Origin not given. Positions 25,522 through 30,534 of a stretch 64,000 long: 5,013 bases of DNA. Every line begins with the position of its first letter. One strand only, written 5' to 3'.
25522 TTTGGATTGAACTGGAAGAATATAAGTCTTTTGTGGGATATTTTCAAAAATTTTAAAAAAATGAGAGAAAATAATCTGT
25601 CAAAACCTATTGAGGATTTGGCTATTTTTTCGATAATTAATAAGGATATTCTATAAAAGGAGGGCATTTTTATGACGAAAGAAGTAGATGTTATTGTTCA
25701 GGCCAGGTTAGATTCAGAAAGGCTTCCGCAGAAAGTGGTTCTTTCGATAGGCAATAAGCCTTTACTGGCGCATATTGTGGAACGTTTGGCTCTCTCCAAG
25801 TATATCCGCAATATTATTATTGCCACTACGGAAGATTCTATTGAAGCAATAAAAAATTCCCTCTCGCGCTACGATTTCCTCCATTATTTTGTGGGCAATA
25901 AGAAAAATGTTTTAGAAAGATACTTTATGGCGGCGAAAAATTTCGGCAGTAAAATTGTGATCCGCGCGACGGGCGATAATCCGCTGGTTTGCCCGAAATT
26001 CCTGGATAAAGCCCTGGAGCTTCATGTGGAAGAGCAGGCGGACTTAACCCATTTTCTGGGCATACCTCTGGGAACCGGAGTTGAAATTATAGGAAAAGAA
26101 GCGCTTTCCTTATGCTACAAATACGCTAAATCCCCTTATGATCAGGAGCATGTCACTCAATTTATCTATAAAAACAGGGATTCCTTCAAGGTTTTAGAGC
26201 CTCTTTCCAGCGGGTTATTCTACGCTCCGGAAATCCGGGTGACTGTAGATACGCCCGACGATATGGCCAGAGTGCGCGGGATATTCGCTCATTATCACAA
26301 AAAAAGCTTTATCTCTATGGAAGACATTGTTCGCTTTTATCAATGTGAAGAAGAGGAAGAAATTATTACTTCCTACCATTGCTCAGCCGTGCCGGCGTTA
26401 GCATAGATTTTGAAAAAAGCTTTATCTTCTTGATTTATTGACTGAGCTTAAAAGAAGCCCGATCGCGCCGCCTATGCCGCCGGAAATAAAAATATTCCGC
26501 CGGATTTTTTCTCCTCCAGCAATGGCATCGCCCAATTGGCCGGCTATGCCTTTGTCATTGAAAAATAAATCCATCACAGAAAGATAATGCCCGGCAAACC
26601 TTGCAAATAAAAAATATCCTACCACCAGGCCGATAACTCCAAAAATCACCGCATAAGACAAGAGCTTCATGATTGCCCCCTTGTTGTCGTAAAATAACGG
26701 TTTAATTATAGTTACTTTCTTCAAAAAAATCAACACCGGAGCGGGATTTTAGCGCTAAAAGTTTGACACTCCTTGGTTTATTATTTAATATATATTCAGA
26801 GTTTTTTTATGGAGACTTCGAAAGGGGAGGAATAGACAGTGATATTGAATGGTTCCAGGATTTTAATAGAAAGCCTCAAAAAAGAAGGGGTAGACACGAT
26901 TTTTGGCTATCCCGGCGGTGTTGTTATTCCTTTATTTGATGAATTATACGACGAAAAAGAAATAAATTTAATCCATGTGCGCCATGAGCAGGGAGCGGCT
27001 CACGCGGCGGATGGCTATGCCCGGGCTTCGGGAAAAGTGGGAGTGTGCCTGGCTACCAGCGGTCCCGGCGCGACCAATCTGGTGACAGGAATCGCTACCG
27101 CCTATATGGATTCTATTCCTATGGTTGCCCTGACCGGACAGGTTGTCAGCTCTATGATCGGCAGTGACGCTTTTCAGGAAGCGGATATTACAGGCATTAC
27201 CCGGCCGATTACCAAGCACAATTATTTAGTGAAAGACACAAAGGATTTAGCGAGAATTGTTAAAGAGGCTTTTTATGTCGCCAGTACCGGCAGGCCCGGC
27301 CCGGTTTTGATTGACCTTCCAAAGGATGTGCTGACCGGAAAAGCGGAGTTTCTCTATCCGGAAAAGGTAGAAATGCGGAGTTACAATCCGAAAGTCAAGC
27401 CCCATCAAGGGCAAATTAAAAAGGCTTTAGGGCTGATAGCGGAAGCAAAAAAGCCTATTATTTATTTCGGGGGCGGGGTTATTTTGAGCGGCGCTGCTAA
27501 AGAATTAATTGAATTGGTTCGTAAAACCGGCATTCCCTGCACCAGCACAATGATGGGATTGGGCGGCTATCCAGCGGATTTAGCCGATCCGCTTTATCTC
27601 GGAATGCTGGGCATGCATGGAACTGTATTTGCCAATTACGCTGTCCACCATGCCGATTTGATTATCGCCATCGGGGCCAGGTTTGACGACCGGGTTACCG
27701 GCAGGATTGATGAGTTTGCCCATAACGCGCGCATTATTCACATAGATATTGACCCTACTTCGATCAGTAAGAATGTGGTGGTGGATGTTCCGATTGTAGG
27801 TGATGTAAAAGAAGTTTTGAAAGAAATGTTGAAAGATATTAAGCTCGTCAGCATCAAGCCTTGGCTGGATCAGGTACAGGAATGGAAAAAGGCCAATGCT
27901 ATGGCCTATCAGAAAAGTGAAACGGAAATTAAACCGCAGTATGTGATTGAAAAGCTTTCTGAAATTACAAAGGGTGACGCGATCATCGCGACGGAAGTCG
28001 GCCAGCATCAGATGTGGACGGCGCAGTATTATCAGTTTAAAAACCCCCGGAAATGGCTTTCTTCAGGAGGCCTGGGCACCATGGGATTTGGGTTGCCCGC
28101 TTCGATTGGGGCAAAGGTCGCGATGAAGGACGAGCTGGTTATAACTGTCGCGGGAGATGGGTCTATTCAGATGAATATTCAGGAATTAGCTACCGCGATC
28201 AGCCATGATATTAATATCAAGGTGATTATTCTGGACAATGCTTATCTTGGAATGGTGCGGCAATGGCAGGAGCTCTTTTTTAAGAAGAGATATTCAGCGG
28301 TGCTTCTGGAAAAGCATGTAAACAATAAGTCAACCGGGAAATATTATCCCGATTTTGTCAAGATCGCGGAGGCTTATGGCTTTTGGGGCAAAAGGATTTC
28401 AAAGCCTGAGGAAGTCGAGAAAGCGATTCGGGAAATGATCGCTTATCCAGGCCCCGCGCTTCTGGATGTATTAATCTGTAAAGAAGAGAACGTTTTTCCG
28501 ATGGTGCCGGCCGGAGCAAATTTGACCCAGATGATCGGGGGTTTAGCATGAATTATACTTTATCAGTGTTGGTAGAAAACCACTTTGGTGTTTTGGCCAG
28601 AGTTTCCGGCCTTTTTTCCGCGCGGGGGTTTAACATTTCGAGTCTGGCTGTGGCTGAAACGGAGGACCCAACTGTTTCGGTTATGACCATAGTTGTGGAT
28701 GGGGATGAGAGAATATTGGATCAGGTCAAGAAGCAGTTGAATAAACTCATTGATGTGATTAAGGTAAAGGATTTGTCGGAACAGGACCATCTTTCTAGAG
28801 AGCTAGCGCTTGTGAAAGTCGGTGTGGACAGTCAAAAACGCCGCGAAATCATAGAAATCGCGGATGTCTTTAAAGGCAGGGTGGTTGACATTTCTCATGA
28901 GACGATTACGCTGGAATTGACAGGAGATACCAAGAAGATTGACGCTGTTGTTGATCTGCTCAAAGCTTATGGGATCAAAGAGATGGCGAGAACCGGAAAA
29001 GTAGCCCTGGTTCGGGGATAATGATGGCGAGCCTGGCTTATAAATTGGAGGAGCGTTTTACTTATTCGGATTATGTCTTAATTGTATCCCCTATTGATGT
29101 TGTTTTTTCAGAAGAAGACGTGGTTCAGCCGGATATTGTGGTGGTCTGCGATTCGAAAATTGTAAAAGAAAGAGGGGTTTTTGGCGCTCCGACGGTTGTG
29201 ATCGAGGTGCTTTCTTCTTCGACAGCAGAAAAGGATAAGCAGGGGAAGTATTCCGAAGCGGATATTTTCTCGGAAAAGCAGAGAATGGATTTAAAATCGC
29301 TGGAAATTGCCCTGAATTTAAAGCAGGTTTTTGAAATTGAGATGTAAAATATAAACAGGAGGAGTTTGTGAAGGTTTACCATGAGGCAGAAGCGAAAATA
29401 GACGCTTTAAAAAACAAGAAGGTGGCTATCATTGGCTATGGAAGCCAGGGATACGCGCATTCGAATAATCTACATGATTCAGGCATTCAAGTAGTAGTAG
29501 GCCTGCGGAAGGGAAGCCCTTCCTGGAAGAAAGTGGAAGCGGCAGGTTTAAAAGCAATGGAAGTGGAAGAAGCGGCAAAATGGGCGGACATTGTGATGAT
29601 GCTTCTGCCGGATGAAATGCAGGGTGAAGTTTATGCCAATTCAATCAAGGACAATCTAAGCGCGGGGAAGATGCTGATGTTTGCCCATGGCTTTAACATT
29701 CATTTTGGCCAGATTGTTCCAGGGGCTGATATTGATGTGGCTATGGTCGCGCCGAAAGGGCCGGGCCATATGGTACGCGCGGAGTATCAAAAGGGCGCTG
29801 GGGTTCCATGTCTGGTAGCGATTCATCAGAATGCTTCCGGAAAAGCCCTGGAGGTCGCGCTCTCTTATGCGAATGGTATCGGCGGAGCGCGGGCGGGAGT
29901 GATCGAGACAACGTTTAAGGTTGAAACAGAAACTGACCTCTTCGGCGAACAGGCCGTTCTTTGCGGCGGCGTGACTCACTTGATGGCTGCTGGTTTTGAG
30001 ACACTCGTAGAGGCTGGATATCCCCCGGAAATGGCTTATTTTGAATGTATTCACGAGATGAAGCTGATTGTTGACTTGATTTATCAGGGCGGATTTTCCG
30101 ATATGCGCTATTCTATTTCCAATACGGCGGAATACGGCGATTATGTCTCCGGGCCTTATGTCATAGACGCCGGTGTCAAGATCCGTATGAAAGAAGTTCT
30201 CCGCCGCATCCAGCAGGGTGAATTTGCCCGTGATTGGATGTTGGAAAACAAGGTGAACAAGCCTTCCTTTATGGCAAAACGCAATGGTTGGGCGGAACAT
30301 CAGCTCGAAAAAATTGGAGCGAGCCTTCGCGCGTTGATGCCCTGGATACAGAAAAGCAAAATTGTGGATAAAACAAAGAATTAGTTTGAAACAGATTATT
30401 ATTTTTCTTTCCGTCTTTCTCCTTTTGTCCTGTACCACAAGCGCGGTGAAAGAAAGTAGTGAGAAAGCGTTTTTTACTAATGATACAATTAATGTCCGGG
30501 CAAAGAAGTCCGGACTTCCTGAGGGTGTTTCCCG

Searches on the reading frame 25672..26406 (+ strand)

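Call 48: search_protein_families(library=pfam, proteins=[window:25672-26406:+])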
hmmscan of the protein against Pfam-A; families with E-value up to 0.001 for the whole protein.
window:25672-26406:+ (244 aa): 1 family
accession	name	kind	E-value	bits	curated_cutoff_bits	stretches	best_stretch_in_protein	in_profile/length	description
PF02348.25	CTP_transf_3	-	5e-32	111.9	22.6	1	7-190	2-191/217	Cytidylyltransferase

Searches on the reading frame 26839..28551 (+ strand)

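Call 6: search_protein_families(library=ncbifam, proteins=[window:26839-28551:+])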
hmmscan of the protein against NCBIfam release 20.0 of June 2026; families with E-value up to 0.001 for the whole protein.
window:26839-28551:+ (570 aa): 55 families (the best 25 are shown)
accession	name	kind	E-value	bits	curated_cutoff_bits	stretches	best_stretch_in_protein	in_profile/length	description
NF004710.0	PRK06048.1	equivalog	4.7e-260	863.8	976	1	3-566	8-557/561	acetolactate synthase large subunit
TIGR00118.1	acolac_lg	equivalog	6.4e-258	856.8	538.35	1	4-567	2-555/557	biosynthetic-type acetolactate synthase large subunit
NF006581.0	PRK09107.1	equivalog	1.3e-232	773.3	974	1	3-566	11-573/595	acetolactate synthase 3 large subunit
NF005228.0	PRK06725.1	equivalog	6.2e-230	764.2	991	1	4-566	17-565/571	acetolactate synthase large subunit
NF006319.0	PRK08527.1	equivalog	7.9e-230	764.1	905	1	2-566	3-558/565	acetolactate synthase large subunit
NF005651.0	PRK07418.1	subfamily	5.5e-229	761.4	942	1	4-567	20-580/617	acetolactate synthase large subunit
NF005409.0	PRK06965.1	equivalog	1.2e-226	753.8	1035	1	4-568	22-583/587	acetolactate synthase 3 catalytic subunit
NF005824.0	PRK07710.1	equivalog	2.7e-224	745.8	976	1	3-567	17-569/573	acetolactate synthase large subunit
NF005860.0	PRK07789.1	equivalog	1e-222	740.8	881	1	3-561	34-593/615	acetolactate synthase large subunit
NF004919.0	PRK06276.1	equivalog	3.7e-222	738.8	866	1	4-567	2-558/582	acetolactate synthase large subunit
NF005058.0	PRK06466.1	equivalog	4.4e-222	738.6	951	1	2-565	3-566/574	acetolactate synthase 3 large subunit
NF006524.0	PRK08978.1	equivalog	1.7e-215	716.5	738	1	4-566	2-544/548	acetolactate synthase 2 catalytic subunit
NF006525.0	PRK08979.1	equivalog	1.2e-211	704.1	1084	1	3-565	4-564/572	acetolactate synthase 3 large subunit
NF005364.0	PRK06882.1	equivalog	1e-206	687.8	1083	1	3-566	4-565/574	acetolactate synthase 3 large subunit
NF005936.0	PRK07979.1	equivalog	6.2e-204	678.6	1080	1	2-565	3-566/574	acetolactate synthase 3 large subunit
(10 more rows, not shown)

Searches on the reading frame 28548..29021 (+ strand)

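Call 6: search_protein_families(library=ncbifam, proteins=[window:28548-29021:+])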
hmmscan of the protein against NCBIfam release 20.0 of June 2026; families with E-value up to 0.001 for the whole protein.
window:28548-29021:+ (157 aa): 9 families
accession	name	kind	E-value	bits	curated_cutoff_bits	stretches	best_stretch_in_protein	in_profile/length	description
NF008864.0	PRK11895.1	equivalog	4.3e-66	221.6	119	1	2-157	3-158/164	acetolactate synthase small subunit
TIGR00119.1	acolac_sm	equivalog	7.9e-63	211.1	56.9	1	3-157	3-157/158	acetolactate synthase small subunit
NF006036.0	PRK08178.1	equivalog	1.2e-13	50.9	128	1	3-81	15-92/102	acetolactate synthase small subunit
NF005233.0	PRK06737.1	equivalog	2e-13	50.2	102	1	1-76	1-76/76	ACT domain-containing protein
NF008362.0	PRK11152.1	equivalog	7.8e-10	38.5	68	1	1-76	2-76/85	acetolactate synthase 2 small subunit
NF010078.0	PRK13562.1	equivalog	8.5e-08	32.1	96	1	1-78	1-81/84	ACT domain-containing protein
NF006352.0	PRK08577.1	equivalog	4.7e-05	23.5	140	1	4-74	58-130/136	hypothetical protein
TIGR00719.1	sda_beta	equivalog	0.00011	22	161.2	0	7-61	153-205/208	L-serine ammonia-lyase, iron-sulfur-dependent subunit beta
TIGR01327.1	PGDH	equivalog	0.00036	19.5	454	1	5-74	454-521/525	phosphoglycerate dehydrogenase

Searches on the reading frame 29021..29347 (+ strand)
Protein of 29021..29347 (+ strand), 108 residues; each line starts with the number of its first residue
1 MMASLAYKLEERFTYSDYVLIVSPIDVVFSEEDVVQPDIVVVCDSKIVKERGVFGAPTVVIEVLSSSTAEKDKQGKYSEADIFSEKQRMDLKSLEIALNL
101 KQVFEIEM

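Call 48: search_protein_families(library=pfam, proteins=[window:29021-29347:+])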
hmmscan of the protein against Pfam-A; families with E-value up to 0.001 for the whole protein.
window:29021-29347:+ (108 aa): 1 family
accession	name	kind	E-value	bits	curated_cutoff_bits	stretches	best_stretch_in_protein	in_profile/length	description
PF05685.18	Uma2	-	1.2e-08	35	27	1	18-77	54-115/172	Putative restriction endonuclease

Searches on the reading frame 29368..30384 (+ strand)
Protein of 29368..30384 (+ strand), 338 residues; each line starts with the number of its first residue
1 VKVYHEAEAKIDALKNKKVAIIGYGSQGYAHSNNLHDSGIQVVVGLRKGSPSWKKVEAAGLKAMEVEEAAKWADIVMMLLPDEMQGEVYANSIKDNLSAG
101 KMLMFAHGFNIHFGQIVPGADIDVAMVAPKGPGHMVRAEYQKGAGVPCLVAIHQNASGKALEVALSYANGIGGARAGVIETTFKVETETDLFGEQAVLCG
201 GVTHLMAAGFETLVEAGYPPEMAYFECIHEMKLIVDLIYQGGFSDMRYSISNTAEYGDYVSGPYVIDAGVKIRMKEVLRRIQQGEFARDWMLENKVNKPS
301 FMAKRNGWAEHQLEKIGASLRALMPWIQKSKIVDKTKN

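Call 50: find_homologous_proteins(query=window:29368-30384:+, max_evalue=1e-80)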
Query window:29368-30384:+ (338 aa): 7996 proteins with E <= 1e-80 among 8000 candidates; the best 120 are listed.
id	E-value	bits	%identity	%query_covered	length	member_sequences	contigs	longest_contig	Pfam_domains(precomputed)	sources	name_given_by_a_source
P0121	3.1e-224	761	100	100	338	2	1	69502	PF01450.26,PF03446.22,PF02826.26,PF03807.24,PF07991.19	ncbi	-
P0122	6.5e-201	684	88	100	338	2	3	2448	PF01450.26,PF02826.26,PF07991.19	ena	-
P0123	1.3e-199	680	87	100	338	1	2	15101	PF01450.26,PF02826.26,PF07991.19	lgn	-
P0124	4.3e-196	669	86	100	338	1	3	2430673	PF01450.26,PF02826.26,PF07991.19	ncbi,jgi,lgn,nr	ncbi:Ketol-acid reductoisomerase (NADP(+)) [Brevinematales bacterium NS]|jgi:ketol-acid reductoisome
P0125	9.9e-196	667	86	100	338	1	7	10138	PF01450.26,PF02826.26,PF07991.19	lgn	-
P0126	2.9e-195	666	86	100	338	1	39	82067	PF01450.26,PF02826.26,PF07991.19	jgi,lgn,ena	jgi:ketol-acid reductoisomerase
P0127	7.2e-195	665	86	100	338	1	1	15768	PF01450.26,PF02826.26,PF07991.19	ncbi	ncbi:MAG: ketol-acid reductoisomerase [Brevinematales bacterium]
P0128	2.7e-194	663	85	100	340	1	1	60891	PF01450.26,PF03446.22,PF02826.26,PF03807.24,PF07991.19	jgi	jgi:ketol-acid reductoisomerase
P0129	4.4e-194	662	85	100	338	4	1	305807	PF01450.26,PF02826.26,PF07991.19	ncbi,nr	ncbi:MAG: ketol-acid reductoisomerase [Brevinematales bacterium]|nr:ketol-acid reductoisomerase [Bre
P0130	8.6e-194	661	84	100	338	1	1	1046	PF01450.26,PF02826.26,PF07991.19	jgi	-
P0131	1.2e-192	657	86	100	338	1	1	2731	PF01450.26,PF02826.26,PF07991.19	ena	-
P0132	6.4e-191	652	83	100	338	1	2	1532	PF01450.26,PF02826.26,PF07991.19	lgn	-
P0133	1.1e-190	651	83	100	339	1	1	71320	PF01450.26,PF02826.26,PF03807.24,PF07991.19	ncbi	-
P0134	1.4e-184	631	80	100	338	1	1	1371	PF01450.26,PF02826.26,PF03807.24,PF07991.19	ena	-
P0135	6.5e-184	629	81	100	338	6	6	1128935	PF01450.26,PF03446.22,PF02826.26,PF07991.19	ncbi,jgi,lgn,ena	ncbi:MAG: ketol-acid reductoisomerase [Brevinematia bacterium]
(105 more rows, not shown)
